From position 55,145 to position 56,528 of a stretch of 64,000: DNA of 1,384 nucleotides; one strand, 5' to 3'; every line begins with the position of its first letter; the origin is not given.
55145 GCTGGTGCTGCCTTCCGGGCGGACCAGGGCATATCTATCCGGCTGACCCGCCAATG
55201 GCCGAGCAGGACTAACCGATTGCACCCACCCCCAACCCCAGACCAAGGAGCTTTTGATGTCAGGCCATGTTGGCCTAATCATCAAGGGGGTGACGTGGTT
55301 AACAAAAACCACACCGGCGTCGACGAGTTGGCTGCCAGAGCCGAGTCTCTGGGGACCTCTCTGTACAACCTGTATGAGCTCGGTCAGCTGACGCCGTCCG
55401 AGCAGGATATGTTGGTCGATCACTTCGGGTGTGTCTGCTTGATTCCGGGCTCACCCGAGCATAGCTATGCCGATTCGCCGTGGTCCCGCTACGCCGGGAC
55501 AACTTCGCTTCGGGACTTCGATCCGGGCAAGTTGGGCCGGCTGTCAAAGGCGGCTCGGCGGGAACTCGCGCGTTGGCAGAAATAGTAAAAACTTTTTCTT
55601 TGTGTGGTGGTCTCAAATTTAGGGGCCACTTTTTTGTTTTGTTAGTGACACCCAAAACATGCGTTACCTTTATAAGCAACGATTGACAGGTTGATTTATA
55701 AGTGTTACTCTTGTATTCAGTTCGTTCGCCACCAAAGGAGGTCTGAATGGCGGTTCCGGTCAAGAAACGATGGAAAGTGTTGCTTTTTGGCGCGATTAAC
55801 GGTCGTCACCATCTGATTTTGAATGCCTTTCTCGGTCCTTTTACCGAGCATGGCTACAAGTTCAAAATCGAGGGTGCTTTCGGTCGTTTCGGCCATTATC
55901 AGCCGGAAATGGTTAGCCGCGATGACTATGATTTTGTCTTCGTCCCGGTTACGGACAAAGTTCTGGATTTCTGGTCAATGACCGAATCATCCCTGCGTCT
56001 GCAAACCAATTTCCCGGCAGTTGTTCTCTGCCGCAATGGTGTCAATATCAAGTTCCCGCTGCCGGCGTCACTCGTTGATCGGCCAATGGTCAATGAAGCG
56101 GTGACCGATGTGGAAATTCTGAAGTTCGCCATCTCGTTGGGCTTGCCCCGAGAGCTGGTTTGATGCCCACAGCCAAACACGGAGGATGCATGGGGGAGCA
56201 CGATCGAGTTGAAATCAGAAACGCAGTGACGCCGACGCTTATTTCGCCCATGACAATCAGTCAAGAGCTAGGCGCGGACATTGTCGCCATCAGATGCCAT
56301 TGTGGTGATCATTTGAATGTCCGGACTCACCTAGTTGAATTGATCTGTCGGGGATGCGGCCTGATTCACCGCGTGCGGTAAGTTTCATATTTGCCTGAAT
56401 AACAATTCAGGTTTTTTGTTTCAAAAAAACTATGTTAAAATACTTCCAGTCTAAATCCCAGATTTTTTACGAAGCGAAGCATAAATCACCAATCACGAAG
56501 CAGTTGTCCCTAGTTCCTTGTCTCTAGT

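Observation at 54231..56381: Third GC-rich islet: mirror-duplicated cassette A1-B1-B2-A2 plus a zinc-ribbon gene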

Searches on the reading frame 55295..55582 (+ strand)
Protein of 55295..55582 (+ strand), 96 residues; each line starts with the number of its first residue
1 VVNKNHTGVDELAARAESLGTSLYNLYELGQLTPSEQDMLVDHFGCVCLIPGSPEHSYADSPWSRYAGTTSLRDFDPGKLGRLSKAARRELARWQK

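Call 8: search_protein_families(library=pfam, proteins=[window:55295-55582:+], max_evalue=1)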
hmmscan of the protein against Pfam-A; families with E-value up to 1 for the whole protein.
window:55295-55582:+ (96 aa): 0 families

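Call 11: search_protein_families(library=ncbifam, proteins=[window:55295-55582:+], max_evalue=1)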
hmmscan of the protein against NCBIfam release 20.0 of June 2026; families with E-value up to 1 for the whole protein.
window:55295-55582:+ (96 aa): 2 families
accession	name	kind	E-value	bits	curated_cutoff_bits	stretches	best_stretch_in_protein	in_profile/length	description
NF003506.0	PRK05170.2-4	equivalog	0.089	12.5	248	1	16-50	3-37/158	YcgN family cysteine cluster protein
NF048004.1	GTA_megatron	equivalog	0.19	9.4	800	1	36-70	206-240/1299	baseplate multidomain protein megatron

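Call 39: find_related_loci(query=A3, collection=genome_contigs, flank=6000)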
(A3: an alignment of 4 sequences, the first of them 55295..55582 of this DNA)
Query A3 (96 aa) in genome_contigs; peptide patterns used: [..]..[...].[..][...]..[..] (x = any residue, [..] = any of these).
13 stretches matched a pattern; 2 encode a relative of the query (tblastn E <= 1e-3); 2 distinct loci.
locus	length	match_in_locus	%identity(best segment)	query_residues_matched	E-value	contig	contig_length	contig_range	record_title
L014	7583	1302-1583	67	2-95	2e-39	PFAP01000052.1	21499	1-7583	MAG: Candidatus Falkowbacteria bacterium CG10_big_fil_rev_8_21_14_0_10_39_11 CG10_8_21_14_0.10_scaffold_2053_c, whole ge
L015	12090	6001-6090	57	26-53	7e-6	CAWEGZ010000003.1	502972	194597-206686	MAG: uncultured Solirubrobacterales bacterium isolate MFD09603.bin.2.10 genome assembly, contig: contig_18378, whole gen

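Call 54: search_solved_structures(query=A3, max_evalue=10)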
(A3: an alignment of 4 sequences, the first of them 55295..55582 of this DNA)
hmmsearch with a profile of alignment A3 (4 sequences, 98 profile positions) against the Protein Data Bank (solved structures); distinct sequences matched with E-value up to 10: 2.
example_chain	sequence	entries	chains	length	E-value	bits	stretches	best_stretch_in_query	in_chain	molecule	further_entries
9grx_4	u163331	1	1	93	0.42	14.6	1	34-72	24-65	Photosynthetic NDH subunit of subcomplex B 4, chloroplastic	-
3gkl_C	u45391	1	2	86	1.6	12.8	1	27-74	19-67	Colicin-E7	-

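Call 56: predict_structure(alignment_id=A3)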
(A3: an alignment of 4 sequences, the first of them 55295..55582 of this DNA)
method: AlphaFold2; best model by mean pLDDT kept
length: 96 residues; sequences in the alignment: 4
mean_pLDDT: 78.7   pTM: 0.64
mean pLDDT of the five models: 78.7, 69.8, 67.4, 65.8, 64.8
residues with pLDDT >= 90: 25; 70-90: 52; 50-70: 15; < 50: 4
segments of 3 or more residues with pLDDT < 50: 1-3
pLDDT, mean of each block of 10 residues (from residue 1): 63 90 91 92 88 79 61 73 74 75
secondary structure, 60 per line:
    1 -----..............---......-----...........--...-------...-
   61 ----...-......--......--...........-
elements in order: H6-19 H23-28 H34-44 E57-59 E69-71 H77-82 H85-95

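Call 61: search_protein_families(library=padloc, proteins=[window:55295-55582:+], max_evalue=1)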
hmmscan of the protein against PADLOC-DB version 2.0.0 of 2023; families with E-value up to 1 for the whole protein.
window:55295-55582:+ (96 aa): 0 families

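Call 63: search_protein_families(library=phrogs, proteins=[window:55295-55582:+, L014:550-969:+, L014:1711-2121:+], max_evalue=1)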
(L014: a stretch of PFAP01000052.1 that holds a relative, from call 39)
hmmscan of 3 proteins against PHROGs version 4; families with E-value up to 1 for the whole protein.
window:55295-55582:+ (96 aa): 0 families

L014:550-969:+ (140 aa): 0 families

L014:1711-2121:+ (137 aa): 1 family
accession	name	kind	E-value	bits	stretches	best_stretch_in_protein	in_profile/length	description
phrog_26995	-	unknown function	0.022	15.9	1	56-106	7-60/178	-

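Call 64: find_related_loci(query=A3, collection=metagenome_contigs, flank=5000)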
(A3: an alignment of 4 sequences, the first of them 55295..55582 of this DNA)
Query A3 (96 aa) in metagenome_contigs; peptide patterns used: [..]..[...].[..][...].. (x = any residue, [..] = any of these).
63 stretches matched a pattern; 5 encode a relative of the query (tblastn E <= 1e-3); 5 distinct loci.
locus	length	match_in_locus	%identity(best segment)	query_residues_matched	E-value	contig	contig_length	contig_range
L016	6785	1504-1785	67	2-95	3e-39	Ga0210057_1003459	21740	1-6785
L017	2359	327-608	67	2-95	3e-39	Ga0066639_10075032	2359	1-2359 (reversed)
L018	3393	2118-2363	31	9-93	2e-7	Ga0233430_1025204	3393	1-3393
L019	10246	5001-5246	31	9-93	2e-7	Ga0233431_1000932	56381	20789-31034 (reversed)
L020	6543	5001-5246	31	9-93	2e-7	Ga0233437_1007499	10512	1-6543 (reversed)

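Call 79: fold_search(model_id=the predicted structure, library=viral)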
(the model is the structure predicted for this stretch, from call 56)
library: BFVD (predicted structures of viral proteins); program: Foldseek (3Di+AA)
matches with E <= 10: 23; with E <= 0.001: 0
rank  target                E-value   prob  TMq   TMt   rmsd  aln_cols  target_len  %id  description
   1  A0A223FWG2            7.0e+00  0.01  0.20  0.18  13.7        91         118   15  CP protein (Fragment) [Heterobasidion partitivirus 20]
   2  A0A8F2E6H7            7.0e+00  0.01  0.20  0.09  14.3        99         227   17  MazG-like nucleotide pyrophosphohydrolase [Streptomyces phage KimJongPhill]
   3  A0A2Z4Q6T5            8.0e+00  0.02  0.23  0.05  12.3        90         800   16  (no name in the UniProt tables at hand)
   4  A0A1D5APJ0            8.0e+00  0.02  0.20  0.15   8.9        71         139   13  Uncharacterized protein [Microplitis mediator bracovirus]
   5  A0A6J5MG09            8.0e+00  0.01  0.21  0.21  10.1       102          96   11  Uncharacterized protein [uncultured Caudovirales phage]
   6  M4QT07                8.0e+00  0.01  0.23  0.15  10.8       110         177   14  (no name in the UniProt tables at hand)
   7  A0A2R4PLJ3            8.0e+00  0.01  0.18  0.05  11.1        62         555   22  (no name in the UniProt tables at hand)
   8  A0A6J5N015            8.0e+00  0.01  0.17  0.20  11.9        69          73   22  Uncharacterized protein [uncultured Caudovirales phage]
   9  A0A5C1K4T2            8.0e+00  0.01  0.16  0.08  13.2       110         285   15  (no name in the UniProt tables at hand)
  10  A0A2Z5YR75            8.5e+00  0.02  0.20  0.30   9.6        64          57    9  (no name in the UniProt tables at hand)
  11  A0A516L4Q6            8.5e+00  0.01  0.18  0.05  14.7       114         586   10  (no name in the UniProt tables at hand)
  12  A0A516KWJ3            8.5e+00  0.01  0.14  0.14  16.5       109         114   17  (no name in the UniProt tables at hand)
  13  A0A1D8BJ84            9.0e+00  0.07  0.22  0.21   5.7        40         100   22  Lipothrixviral transcriptional regulator AvtR [Sulfolobus islandicus filamentous virus 2]
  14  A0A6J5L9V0            9.0e+00  0.01  0.21  0.17  12.1       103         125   14  Helix-turn-helix domain containing protein [uncultured Caudovirales phage]
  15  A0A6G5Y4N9            9.0e+00  0.01  0.14  0.16  10.6        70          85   13  (no name in the UniProt tables at hand)
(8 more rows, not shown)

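Call 80: search_dna_similar(query=window:55295-55582:+, collection=phages, mode=protein, max_evalue=1, max_rows=10)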
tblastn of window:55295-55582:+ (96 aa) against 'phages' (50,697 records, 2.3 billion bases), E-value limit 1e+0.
No match.

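Call 81: find_related_loci(query=A3, collection=viral_contigs, flank=5000)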
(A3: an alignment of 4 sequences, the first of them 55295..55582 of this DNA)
Query A3 (96 aa) in viral_contigs; peptide patterns used: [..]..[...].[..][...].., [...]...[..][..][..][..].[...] (x = any residue, [..] = any of these).
31 stretches matched a pattern, but none encodes a relative of the query by tblastn (E <= 1e-3).

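Call 91: search_protein_families(library=pfam, alignment_id=A3, max_evalue=10)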
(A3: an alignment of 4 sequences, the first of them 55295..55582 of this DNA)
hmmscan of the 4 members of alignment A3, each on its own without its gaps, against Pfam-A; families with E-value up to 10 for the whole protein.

A. member 1, window:55295-55582:+ (96 aa): 0 families

B. families by the number of members that match (of 4 scanned): 1 family
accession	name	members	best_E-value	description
PF07521.17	RMMBL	1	0.18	Zn-dependent metallo-hydrolase RNA specificity domain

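Call 94: list_cluster_members(proteins=[window:55295-55582:+, P0004, P0005, L010:11412-11810:+, L010:10419-10856:+, window:56190-56378:+, L014:550-969:+, L014:1711-2121:+, L010:11883-13841:+])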
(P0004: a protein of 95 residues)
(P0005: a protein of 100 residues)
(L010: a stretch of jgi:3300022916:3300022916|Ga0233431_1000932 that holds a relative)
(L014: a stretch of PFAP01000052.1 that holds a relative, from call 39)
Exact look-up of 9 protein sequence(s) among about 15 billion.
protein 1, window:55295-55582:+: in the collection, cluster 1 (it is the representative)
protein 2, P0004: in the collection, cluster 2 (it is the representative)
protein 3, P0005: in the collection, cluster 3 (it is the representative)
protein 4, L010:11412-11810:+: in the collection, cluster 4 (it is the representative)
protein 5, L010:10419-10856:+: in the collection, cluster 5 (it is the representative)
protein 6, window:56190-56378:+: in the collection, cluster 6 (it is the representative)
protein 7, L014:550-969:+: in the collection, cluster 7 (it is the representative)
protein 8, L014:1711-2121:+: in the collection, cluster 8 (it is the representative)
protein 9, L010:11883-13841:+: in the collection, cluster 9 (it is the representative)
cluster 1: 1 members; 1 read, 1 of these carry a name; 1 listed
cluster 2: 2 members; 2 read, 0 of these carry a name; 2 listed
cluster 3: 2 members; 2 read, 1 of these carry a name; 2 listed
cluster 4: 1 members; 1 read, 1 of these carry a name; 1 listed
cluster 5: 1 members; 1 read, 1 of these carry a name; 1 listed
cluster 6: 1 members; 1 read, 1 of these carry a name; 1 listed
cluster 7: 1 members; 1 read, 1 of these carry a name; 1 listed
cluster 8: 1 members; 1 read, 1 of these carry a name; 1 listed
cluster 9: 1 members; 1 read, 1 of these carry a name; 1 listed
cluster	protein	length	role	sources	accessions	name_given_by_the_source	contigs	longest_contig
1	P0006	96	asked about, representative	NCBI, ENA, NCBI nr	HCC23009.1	TPA: hypothetical protein DF272_02410 [Candidatus Falkowbacteria bacterium] | hypothetical protein [Candidatus Falkowbacteria bacterium]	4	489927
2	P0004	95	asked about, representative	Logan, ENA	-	-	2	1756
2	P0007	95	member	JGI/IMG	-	-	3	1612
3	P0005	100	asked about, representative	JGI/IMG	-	hypothetical protein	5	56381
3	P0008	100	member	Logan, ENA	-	-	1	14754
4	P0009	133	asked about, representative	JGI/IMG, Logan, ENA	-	hypothetical protein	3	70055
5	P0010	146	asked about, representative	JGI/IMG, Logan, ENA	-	hypothetical protein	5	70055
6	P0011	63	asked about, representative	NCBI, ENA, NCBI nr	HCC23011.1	TPA: hypothetical protein DF272_02420 [Candidatus Falkowbacteria bacterium] | hypothetical protein [Candidatus Falkowbacteria bacterium]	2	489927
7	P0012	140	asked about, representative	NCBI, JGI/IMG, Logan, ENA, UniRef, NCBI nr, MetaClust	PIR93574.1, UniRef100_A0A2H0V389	hypothetical protein COT97_05810 [Candidatus Falkowbacteria bacterium ... | Uncharacterized protein n=1 Tax=Candidatus Falkowbacteria bacterium ... | MAG: hypothetical protein COT97_05810 [Candidatus Falkowbacteria bacterium ...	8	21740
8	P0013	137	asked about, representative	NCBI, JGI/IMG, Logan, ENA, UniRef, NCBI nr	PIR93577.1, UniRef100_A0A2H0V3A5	hypothetical protein COT97_05825 [Candidatus Falkowbacteria bacterium ... | Uncharacterized protein n=1 Tax=Candidatus Falkowbacteria bacterium ... | MAG: hypothetical protein COT97_05825 [Candidatus Falkowbacteria bacterium ...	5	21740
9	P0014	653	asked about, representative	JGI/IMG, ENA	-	DNA helicase II / ATP-dependent DNA helicase PcrA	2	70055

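Call 97: search_dna_similar(query=window:55295-55582:+, collection=plasmids, mode=protein, max_evalue=0.1, max_rows=5)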
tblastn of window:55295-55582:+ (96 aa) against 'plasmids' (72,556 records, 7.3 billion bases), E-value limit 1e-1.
No match.

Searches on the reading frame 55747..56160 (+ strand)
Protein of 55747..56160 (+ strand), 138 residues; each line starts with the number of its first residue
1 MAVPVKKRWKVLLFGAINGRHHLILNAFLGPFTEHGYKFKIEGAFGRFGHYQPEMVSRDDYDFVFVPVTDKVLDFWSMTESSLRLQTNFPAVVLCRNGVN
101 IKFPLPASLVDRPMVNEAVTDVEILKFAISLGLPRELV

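Call 8: search_protein_families(library=pfam, proteins=[window:55747-56160:+], max_evalue=1)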
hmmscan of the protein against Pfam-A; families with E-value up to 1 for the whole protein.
window:55747-56160:+ (138 aa): 0 families

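Call 11: search_protein_families(library=ncbifam, proteins=[window:55747-56160:+], max_evalue=1)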
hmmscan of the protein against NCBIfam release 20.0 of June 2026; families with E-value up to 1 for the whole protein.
window:55747-56160:+ (138 aa): 0 families

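Call 17: find_homologous_proteins(query=window:55747-56160:+, max_evalue=0.1)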
Query window:55747-56160:+ (138 aa): 1 proteins with E <= 0.1 among 14 candidates.
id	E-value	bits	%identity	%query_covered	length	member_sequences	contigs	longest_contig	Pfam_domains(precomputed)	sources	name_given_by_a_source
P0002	4.6e-88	310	100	100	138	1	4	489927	-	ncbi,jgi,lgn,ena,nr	ncbi:TPA: hypothetical protein DF272_02415 [Candidatus Falkowbacteria bacterium]|nr:hypothetical pro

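Call 61: search_protein_families(library=padloc, proteins=[window:55747-56160:+], max_evalue=1)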
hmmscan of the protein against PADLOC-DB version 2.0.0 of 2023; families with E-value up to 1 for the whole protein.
window:55747-56160:+ (138 aa): 0 families

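Call 63: search_protein_families(library=phrogs, proteins=[window:55747-56160:+], max_evalue=1)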
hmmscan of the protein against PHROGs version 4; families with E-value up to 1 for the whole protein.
window:55747-56160:+ (138 aa): 0 families

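Call 82: find_related_loci(query=A5, collection=viral_contigs, flank=5000)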
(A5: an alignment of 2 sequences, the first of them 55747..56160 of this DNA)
Query A5 (138 aa) in viral_contigs; peptide patterns used: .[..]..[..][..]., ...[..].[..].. (x = any residue, [..] = any of these).
473 stretches matched a pattern, but none encodes a relative of the query by tblastn (E <= 1e-3).

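Call 98: search_dna_similar(query=window:55747-56160:+, collection=plasmids, mode=protein, max_evalue=0.1, max_rows=5)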
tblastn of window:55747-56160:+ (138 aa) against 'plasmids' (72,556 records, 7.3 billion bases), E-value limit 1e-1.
No match.

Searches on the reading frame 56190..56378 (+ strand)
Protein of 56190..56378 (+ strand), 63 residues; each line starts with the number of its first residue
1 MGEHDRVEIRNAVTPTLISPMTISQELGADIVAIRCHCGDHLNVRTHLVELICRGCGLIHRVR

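Call 8: search_protein_families(library=pfam, proteins=[window:56190-56378:+], max_evalue=1)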
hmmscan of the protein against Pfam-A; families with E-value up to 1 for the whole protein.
window:56190-56378:+ (63 aa): 2 families
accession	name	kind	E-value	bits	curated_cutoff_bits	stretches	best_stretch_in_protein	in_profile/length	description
PF23547.1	Zn_ribbon_FGT1_1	-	0.0013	18.7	27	1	34-61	3-31/35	FORGETTER1 first zinc ribbon domain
PF14599.11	zinc_ribbon_6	-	0.027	14.8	27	1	18-57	14-54/59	Zinc-ribbon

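Call 11: search_protein_families(library=ncbifam, proteins=[window:56190-56378:+], max_evalue=1)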
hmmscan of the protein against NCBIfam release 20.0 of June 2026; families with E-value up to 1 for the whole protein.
window:56190-56378:+ (63 aa): 0 families

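Call 61: search_protein_families(library=padloc, proteins=[window:56190-56378:+], max_evalue=1)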
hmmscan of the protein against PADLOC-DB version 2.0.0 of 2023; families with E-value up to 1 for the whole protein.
window:56190-56378:+ (63 aa): 0 families

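Call 63: search_protein_families(library=phrogs, proteins=[window:56190-56378:+], max_evalue=1)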
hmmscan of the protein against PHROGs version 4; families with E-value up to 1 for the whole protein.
window:56190-56378:+ (63 aa): 0 families
